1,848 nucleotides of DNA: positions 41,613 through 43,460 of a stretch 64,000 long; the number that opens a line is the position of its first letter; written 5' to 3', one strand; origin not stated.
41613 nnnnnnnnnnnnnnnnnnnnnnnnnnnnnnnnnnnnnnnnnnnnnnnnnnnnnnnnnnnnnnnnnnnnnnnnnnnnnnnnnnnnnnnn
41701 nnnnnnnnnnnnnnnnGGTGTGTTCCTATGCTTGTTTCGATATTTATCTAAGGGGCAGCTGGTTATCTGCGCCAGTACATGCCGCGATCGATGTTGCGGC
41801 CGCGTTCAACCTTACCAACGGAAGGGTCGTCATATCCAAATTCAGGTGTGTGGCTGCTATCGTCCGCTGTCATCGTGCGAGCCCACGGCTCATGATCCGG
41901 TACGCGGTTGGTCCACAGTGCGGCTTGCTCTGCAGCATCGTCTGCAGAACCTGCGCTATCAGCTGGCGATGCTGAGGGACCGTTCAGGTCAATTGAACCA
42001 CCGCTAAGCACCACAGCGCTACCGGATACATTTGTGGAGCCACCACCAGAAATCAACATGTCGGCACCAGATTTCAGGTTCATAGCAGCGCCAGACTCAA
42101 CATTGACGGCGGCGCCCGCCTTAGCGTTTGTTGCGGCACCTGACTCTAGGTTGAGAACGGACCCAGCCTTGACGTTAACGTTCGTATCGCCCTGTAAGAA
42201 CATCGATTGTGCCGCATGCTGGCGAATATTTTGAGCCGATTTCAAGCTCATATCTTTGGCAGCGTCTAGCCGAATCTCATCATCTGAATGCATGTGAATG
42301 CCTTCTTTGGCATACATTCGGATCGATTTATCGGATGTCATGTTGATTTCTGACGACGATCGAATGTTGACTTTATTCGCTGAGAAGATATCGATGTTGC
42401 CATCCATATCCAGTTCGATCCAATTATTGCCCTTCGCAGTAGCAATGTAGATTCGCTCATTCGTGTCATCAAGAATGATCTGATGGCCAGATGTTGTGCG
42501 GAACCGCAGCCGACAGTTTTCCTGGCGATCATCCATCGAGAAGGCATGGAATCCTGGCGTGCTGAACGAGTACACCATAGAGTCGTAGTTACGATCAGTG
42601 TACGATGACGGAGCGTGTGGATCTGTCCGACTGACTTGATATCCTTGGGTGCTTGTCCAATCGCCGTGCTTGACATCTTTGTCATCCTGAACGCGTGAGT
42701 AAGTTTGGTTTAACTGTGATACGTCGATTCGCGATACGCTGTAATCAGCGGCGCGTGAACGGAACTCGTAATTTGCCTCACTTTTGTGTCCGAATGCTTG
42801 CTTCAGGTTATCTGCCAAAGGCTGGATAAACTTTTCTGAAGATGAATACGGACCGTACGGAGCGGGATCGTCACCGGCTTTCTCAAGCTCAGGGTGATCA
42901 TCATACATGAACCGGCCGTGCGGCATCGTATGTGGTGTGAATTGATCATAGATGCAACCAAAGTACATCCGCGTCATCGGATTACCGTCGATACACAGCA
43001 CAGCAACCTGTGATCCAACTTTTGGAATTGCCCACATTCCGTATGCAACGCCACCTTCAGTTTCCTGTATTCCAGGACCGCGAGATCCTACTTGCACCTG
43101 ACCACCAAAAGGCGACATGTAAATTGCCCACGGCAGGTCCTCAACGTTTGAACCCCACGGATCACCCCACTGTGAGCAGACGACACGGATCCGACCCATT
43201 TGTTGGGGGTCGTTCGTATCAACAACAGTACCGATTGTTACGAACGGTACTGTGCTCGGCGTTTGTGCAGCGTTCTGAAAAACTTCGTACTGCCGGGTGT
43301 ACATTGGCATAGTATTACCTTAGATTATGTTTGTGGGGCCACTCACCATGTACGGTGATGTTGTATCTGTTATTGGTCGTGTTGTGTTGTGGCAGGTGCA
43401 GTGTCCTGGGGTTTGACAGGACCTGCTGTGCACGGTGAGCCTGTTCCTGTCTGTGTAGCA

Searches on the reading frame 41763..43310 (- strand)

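Call 59: search_protein_families(library=pfam, proteins=[window:41763-43310:-], max_evalue=0.01)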
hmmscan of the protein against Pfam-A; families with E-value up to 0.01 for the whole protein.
window:41763-43310:- (515 aa): 5 families
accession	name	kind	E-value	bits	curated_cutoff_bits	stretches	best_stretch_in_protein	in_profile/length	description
PF04717.18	Phage_base_V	-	2.8e-10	40.8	23.8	2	26-73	2-44/75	Type VI secretion system/phage-baseplate injector OB domain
PF04790.18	Sarcoglycan_1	-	2.4e-06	27.5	32.5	1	267-375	119-224/259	Sarcoglycan complex subunit protein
PF10106.14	DUF2345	-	2e-05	24.9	30.7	1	286-360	70-144/151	Uncharacterized protein conserved in bacteria (DUF2345)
PF23981.1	DUF7305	-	0.0015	18.9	27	1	298-357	63-117/185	Domain of unknown function (DUF7305)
PF12059.13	DUF3540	-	0.0057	17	27.9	0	295-336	59-101/199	Protein of unknown function (DUF3540)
